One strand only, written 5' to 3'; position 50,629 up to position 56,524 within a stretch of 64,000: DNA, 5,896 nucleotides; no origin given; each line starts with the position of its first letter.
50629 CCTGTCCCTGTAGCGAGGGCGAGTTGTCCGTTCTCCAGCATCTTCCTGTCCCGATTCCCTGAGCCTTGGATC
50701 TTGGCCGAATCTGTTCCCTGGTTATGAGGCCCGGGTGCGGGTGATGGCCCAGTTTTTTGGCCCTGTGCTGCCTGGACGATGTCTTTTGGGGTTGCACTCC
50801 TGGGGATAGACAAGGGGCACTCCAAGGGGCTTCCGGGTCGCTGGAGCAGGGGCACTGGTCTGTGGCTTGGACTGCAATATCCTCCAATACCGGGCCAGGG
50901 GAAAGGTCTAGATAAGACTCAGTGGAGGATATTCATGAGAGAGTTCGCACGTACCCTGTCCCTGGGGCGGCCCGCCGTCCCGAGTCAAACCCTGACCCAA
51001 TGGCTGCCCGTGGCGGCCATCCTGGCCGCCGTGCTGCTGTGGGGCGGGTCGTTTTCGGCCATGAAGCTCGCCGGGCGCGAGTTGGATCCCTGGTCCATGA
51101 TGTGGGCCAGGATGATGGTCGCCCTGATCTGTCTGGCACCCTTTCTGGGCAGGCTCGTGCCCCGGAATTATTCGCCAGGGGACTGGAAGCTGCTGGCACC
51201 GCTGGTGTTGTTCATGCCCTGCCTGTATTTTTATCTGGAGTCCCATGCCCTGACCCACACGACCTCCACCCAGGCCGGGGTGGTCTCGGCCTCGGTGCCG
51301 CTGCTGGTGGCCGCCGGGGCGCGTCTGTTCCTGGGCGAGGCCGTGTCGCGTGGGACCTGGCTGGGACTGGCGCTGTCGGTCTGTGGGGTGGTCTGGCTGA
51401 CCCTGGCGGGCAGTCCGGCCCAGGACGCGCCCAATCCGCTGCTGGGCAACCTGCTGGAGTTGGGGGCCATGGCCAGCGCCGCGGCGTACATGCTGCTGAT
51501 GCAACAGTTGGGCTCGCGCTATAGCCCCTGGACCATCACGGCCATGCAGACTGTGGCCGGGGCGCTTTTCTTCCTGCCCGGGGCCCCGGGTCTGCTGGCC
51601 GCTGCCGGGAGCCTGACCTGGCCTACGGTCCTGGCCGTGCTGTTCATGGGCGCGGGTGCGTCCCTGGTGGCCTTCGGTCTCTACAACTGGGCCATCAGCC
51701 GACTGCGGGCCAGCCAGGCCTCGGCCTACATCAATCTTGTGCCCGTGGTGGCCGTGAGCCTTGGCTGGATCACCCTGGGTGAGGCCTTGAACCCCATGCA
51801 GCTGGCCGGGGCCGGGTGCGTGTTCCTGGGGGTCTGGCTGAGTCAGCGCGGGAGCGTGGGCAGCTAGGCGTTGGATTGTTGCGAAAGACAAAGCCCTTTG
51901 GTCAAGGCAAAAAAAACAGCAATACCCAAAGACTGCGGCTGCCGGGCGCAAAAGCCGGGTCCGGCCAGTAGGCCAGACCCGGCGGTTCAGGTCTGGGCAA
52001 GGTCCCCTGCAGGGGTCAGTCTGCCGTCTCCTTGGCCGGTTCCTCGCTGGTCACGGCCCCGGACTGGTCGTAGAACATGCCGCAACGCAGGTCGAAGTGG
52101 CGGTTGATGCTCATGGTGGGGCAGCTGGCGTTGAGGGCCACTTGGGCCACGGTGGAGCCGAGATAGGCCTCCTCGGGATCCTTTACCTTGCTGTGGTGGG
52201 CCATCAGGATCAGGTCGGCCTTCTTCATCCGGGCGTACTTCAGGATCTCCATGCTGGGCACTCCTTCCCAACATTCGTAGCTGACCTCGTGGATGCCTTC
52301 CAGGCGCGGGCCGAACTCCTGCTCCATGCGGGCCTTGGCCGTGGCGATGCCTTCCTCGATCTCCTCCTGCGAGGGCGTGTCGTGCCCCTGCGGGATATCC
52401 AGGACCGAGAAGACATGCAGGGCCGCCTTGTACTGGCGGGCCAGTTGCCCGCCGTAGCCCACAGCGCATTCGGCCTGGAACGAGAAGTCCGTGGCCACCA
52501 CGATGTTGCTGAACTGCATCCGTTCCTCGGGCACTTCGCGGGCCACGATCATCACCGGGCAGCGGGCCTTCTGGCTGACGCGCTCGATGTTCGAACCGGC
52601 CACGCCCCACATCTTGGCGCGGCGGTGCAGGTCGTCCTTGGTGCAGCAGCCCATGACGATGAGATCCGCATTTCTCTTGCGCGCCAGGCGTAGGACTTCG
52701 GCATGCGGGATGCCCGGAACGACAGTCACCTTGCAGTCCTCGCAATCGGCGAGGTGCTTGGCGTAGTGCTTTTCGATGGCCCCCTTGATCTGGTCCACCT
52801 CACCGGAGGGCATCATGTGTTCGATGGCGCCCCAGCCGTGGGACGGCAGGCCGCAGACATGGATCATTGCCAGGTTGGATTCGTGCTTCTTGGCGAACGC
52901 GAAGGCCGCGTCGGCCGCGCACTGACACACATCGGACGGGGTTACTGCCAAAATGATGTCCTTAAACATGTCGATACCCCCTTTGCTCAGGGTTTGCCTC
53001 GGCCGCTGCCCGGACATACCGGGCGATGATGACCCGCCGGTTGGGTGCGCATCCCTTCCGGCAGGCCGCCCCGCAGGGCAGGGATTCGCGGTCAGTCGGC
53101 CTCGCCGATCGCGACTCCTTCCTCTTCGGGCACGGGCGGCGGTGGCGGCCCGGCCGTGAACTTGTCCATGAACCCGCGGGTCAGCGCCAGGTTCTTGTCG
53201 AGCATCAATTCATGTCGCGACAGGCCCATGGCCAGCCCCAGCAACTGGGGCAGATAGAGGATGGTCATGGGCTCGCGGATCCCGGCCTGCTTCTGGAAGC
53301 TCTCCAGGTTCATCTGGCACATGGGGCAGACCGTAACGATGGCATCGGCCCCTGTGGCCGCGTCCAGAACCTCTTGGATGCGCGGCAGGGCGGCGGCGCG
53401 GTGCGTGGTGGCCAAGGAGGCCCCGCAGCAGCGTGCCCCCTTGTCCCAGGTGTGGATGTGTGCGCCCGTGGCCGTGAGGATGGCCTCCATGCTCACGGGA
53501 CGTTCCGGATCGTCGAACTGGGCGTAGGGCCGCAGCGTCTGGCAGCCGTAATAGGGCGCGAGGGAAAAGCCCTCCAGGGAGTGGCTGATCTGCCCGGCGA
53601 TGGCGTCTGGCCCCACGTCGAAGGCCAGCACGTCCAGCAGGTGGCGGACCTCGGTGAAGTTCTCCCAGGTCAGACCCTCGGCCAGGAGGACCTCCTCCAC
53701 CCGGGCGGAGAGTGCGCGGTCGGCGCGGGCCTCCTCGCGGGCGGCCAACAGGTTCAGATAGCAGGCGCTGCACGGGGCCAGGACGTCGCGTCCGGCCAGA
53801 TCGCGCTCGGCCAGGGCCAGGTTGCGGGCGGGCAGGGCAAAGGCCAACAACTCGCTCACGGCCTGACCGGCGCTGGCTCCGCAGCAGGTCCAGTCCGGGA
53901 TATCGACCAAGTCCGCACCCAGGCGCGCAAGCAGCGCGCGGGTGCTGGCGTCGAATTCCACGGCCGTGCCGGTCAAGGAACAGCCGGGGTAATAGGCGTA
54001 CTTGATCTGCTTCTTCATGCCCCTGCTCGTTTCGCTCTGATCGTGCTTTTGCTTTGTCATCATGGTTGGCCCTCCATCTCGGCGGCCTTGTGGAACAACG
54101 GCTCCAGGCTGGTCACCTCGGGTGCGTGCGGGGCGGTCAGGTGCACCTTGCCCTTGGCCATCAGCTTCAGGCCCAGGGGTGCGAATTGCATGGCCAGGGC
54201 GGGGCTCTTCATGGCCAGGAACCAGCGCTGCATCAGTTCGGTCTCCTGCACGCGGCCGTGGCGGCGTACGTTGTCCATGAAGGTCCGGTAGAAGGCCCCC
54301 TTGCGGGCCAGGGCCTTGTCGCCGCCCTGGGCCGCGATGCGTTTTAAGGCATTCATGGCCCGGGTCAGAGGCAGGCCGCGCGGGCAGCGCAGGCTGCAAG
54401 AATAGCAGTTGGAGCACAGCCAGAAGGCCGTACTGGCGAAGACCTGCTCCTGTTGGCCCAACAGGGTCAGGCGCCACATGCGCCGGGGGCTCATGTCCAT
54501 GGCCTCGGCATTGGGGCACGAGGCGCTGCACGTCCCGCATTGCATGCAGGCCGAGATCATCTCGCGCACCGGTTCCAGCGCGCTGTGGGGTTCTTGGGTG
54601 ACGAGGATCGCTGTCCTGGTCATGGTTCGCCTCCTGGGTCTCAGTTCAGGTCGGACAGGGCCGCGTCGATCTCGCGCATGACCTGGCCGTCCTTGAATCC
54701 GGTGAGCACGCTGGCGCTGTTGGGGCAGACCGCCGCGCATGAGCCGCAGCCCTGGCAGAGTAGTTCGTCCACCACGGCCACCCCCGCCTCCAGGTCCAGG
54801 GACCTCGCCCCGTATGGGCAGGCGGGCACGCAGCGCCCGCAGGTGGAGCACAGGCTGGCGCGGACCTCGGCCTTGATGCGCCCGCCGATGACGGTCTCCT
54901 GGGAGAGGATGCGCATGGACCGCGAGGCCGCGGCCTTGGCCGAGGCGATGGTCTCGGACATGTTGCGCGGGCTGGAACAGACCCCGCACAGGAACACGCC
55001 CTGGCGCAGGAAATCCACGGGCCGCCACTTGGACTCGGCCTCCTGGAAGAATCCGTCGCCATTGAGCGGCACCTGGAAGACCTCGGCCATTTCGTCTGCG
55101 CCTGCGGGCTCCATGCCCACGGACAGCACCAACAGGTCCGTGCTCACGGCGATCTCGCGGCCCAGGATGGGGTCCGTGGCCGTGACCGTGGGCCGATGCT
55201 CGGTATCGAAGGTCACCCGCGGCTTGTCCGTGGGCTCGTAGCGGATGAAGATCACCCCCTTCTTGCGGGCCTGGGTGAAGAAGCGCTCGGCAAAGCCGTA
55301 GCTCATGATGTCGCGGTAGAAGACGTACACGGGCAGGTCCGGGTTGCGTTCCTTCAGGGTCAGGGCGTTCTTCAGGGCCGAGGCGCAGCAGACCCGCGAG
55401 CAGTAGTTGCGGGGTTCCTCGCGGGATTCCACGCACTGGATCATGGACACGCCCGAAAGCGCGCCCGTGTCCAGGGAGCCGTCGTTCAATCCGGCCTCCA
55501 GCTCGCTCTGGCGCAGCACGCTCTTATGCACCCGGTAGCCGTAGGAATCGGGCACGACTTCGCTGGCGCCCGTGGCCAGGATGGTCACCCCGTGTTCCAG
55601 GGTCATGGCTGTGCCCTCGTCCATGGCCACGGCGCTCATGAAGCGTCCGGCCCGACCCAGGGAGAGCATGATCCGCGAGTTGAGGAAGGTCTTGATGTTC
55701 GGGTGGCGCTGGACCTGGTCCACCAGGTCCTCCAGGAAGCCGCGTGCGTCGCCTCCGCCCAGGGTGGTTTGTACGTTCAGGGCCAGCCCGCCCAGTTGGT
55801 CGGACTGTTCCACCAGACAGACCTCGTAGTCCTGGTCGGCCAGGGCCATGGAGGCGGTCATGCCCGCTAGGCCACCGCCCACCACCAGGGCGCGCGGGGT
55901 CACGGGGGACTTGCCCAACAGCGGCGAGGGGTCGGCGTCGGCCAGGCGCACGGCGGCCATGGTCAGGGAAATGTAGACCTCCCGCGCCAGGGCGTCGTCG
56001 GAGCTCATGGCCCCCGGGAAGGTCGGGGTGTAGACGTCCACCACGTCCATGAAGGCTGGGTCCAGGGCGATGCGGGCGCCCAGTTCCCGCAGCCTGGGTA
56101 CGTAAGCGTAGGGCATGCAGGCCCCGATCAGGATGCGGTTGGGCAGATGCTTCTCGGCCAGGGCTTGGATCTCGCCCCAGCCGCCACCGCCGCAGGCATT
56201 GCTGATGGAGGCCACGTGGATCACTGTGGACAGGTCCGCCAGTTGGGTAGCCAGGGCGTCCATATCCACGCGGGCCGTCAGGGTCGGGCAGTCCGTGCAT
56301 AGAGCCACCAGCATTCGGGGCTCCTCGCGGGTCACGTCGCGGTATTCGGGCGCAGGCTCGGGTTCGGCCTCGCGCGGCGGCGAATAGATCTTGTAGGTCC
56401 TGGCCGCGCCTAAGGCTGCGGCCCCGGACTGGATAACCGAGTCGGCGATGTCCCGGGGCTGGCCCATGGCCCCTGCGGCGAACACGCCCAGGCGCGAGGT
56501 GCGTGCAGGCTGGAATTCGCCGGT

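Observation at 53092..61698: Six-gene Hdr-like electron-transfer cluster: hdrA, mvhD, frhB-like, giant tandem-HdrA (HdrL), hdrC, hdrB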

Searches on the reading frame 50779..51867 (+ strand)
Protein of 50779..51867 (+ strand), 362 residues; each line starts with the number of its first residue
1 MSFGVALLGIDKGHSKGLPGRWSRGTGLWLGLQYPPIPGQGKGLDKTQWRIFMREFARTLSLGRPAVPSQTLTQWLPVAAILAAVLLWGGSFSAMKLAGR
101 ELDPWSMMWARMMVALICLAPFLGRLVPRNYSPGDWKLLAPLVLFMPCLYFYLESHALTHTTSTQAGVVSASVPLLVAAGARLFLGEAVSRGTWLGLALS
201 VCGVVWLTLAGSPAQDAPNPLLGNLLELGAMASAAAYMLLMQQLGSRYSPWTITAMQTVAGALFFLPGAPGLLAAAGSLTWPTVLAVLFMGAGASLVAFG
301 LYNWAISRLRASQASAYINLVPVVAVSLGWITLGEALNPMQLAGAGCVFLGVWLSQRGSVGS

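Call 8: search_protein_families(library=pfam, proteins=[window:50779-51867:+], max_evalue=0.0001)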
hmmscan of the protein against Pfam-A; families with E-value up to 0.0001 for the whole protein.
window:50779-51867:+ (362 aa): 1 family
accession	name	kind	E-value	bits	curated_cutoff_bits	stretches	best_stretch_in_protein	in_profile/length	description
PF00892.27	EamA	-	2.2e-45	154.7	28.2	2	222-354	2-132/135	EamA-like transporter family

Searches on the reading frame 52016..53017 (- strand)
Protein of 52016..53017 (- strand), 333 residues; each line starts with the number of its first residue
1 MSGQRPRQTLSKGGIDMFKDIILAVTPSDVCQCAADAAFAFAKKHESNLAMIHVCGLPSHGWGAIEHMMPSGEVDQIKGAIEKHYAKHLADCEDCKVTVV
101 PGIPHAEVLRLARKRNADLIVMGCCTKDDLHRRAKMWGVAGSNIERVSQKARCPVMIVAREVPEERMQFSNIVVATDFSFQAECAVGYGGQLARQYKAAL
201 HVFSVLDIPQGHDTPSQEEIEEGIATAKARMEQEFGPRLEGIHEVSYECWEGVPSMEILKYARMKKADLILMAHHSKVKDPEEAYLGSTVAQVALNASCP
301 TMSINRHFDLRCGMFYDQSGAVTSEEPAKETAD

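Call 8: search_protein_families(library=pfam, proteins=[window:52016-53017:-], max_evalue=0.0001)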
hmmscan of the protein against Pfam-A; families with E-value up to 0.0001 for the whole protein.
window:52016-53017:- (333 aa): 1 family
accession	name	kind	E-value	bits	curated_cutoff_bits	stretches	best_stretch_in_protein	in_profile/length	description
PF00582.32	Usp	-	2.1e-36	126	24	2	169-302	2-138/141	Universal stress protein family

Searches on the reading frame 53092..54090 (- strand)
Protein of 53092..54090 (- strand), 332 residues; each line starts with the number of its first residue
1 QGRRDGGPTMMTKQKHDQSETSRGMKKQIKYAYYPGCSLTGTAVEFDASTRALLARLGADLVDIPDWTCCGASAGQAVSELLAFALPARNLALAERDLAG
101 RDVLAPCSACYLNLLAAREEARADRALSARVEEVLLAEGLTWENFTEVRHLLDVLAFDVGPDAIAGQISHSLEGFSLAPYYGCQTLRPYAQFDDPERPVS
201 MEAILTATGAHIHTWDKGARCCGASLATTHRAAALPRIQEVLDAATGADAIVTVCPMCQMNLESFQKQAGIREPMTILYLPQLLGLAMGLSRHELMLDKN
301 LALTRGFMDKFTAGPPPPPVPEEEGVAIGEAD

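Call 4: search_protein_families(library=pfam, proteins=[window:53092-54090:-], max_evalue=0.01)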
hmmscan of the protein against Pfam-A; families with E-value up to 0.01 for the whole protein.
window:53092-54090:- (332 aa): 1 family
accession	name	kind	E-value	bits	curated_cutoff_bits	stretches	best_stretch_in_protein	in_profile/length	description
PF02754.22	CCG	-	4.8e-23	81.5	20.6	2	31-114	1-84/85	Cysteine-rich domain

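Call 6: search_protein_families(library=ncbifam, proteins=[window:53092-54090:-], max_evalue=0.001)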
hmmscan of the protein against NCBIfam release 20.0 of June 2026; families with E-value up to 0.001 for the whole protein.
window:53092-54090:- (332 aa): 9 families
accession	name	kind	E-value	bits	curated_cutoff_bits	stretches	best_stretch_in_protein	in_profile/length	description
NF042965.1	MFR_anch_SdhE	equivalog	2e-48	165.4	500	1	30-301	2-275/282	8-methylmenaquinol:fumarate reductase membrane anchor subunit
TIGR03288.1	CoB_CoM_SS_B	equivalog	7.6e-42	143.5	345.15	1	30-310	1-289/290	CoB--CoM heterodisulfide reductase subunit B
NF041780.1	hetero_SS_HdrB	equivalog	1.9e-11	43.9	450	1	46-293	21-286/304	ferredoxin:CoB-CoM heterodisulfide reductase subunit HdrB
NF045670.1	quin_L_LdhH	equivalog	7.9e-08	31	800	0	23-131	461-569/706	L-lactate dehydrogenase (quinone) large subunit LdhH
NF004898.0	PRK06259.1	equivalog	4.2e-06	25.7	385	1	215-268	412-470/488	fumarate reductase (CoM/CoB) subunit TfrB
NF045663.1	diclust_near_Sec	equivalog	1.5e-05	23.3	530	1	25-122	416-511/759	pyridine nucleotide-disulfide oxidoreductase/dicluster-binding protein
TIGR04037.1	LLM_duo_CE1759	subfamily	2.2e-05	24.3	175.9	1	231-301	56-127/199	CE1759 family FMN reductase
NF008369.0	PRK11168.1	equivalog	7e-05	21.9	278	0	19-115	157-253/401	anaerobic glycerol-3-phosphate dehydrogenase subunit C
NF008434.0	PRK11274.1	equivalog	7.7e-05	21.8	333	0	16-76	290-349/409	glycolate oxidase subunit GlcF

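Call 86: search_solved_structures(query=window:53092-54063:-, max_evalue=0.001, show_alignments=1)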
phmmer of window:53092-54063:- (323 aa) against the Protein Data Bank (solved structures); distinct sequences matched with E-value up to 0.001: 5.
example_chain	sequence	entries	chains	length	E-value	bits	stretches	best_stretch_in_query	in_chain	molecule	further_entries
8rvu_b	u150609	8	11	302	6.9e-38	134.2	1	21-293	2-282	H(2):CoB-CoM heterodisulfide,ferredoxin reductase subunit B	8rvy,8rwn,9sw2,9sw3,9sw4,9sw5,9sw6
8rvv_B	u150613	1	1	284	1e-37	133.6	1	21-291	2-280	H(2):CoB-CoM heterodisulfide,ferredoxin reductase subunit B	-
9sfi_C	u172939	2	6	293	1.2e-36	130.2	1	20-296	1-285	H(2)/formate:CoB-CoM heterodisulfide,ferredoxin reductase subunit B2 | Heterodisulfide reductase subunit B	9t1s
5odc_B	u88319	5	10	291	1.6e-33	119.9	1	20-289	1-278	Heterodisulfide reductase, subunit B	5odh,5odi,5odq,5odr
7bkb_B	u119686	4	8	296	8e-26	94.6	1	21-298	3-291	CoB--CoM heterodisulfide reductase subunit B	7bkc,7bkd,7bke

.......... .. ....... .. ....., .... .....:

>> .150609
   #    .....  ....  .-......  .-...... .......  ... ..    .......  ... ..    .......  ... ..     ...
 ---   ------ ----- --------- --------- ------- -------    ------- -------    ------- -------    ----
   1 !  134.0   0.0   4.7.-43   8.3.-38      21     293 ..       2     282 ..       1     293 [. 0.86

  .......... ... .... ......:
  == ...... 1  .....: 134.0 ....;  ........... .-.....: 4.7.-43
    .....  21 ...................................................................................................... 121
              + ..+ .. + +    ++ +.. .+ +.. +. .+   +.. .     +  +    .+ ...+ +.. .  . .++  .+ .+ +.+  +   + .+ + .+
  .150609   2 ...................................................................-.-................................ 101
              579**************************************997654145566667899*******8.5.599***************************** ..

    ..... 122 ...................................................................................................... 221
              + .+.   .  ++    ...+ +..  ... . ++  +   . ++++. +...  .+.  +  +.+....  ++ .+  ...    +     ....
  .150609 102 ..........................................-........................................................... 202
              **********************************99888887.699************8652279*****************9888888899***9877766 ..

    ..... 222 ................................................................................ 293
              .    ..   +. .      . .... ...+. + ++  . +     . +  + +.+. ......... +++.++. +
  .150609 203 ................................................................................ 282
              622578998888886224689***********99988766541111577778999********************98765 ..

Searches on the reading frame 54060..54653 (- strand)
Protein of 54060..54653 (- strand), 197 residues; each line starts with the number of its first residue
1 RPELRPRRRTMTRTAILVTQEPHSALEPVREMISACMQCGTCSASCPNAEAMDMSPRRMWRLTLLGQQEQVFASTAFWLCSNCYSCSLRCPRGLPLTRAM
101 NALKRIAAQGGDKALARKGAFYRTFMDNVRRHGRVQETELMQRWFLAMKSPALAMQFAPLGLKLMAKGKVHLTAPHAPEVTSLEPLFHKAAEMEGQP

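Call 4: search_protein_families(library=pfam, proteins=[window:54060-54653:-], max_evalue=0.01)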
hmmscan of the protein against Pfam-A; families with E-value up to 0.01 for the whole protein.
window:54060-54653:- (197 aa): 9 families
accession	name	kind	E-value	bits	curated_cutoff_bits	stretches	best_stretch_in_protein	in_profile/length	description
PF13183.11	Fer4_8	-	5.3e-11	43.3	27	1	33-94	2-68/68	4Fe-4S dicluster domain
PF13534.11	Fer4_17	-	2e-10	41.5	22.2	2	35-94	1-60/61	4Fe-4S dicluster domain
PF13187.11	Fer4_9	-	8.6e-09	35.7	27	1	35-93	1-50/52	4Fe-4S dicluster domain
PF13237.11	Fer4_10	-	6.2e-08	32.9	25.5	1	34-53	7-31/53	4Fe-4S dicluster domain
PF12838.12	Fer4_7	-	3.4e-06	27.9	27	1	36-93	2-51/52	4Fe-4S dicluster domain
PF00037.32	Fer4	-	0.0018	18.5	21.1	0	35-48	7-20/24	4Fe-4S binding domain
PF17179.9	Fer4_22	-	0.002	19.4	27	0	36-56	2-22/95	4Fe-4S dicluster domain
PF14697.11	Fer4_21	-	0.0053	17.3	35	0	34-91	6-52/59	4Fe-4S dicluster domain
PF12797.12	Fer4_2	-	0.0066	16.8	24.5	0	34-47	8-21/22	4Fe-4S binding domain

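Call 6: search_protein_families(library=ncbifam, proteins=[window:54060-54653:-], max_evalue=0.001)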
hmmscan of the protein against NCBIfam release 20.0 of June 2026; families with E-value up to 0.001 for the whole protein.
window:54060-54653:- (197 aa): 18 families
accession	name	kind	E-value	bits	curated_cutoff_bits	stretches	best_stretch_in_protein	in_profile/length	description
TIGR03290.1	CoB_CoM_SS_C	equivalog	2e-22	79.8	160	1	34-117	2-85/144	CoB--CoM heterodisulfide reductase subunit C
NF041779.1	hetero_SS_HdrC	equivalog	6.6e-17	61.6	350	1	33-110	30-106/198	ferredoxin:CoB-CoM heterodisulfide reductase subunit HdrC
NF041890.1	hdrC_Methbact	equivalog_domain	2e-14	53.6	270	1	31-122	26-118/192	ferredoxin:CoB-CoM heterodisulfide reductase subunit HdrC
NF038018.1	qmoC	equivalog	8.1e-14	51.8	300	1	32-109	16-93/360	quinone-interacting membrane-bound oxidoreductase complex subunit QmoC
NF009227.0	PRK12577.1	equivalog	6.2e-08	31.7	349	1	73-175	204-307/330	succinate dehydrogenase/fumarate reductase iron-sulfur subunit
NF008369.0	PRK11168.1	equivalog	1e-07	31.2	278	1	32-101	9-81/401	anaerobic glycerol-3-phosphate dehydrogenase subunit C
NF005746.0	PRK07570.1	subfamily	1.3e-07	31.1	243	1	34-98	157-232/250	succinate dehydrogenase/fumarate reductase iron-sulfur subunit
TIGR01945.1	rnfC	subfamily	5.4e-07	28.5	245.95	1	27-104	356-428/435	RnfABCDGE type electron transport complex subunit C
NF009226.0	PRK12576.1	equivalog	7.7e-07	28.7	344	0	74-142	204-274/317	succinate dehydrogenase/fumarate reductase iron-sulfur subunit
NF042952.1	MFR_FeS_SdhB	equivalog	3.4e-06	26.3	600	1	36-170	148-290/320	8-methylmenaquinol:fumarate reductase iron-sulfur subunit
TIGR00314.1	cdhA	equivalog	2e-05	22.6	781.3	1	24-101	389-460/784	CO dehydrogenase/acetyl-CoA synthase complex subunit alpha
NF004616.0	PRK05950.1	subfamily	2.1e-05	23.8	228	0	33-107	146-233/238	succinate dehydrogenase iron-sulfur subunit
NF003454.1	PRK05035.1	equivalog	2.4e-05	23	345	1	30-101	363-429/556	electron transport complex subunit RsxC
TIGR00384.1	dhsB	subfamily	2.7e-05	23.8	88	1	31-104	137-222/222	succinate dehydrogenase and fumarate reductase iron-sulfur protein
NF004898.0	PRK06259.1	equivalog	3.8e-05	22.5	385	1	22-128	123-236/488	fumarate reductase (CoM/CoB) subunit TfrB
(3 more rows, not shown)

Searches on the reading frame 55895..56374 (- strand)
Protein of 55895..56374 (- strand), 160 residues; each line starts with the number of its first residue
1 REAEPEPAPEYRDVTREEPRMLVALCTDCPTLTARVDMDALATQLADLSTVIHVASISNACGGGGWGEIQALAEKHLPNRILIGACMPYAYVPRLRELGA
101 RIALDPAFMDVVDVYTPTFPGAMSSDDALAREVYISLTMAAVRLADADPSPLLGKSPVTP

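Call 5: search_protein_families(library=pfam, proteins=[window:55895-56374:-], max_evalue=10)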
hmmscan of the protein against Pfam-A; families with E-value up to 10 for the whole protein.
seq(160 aa): 1 family
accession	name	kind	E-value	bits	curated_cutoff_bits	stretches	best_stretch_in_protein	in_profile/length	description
PF19358.4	DUF5935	-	0.075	13.3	23.6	1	31-74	119-163/193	Family of unknown function (DUF5935)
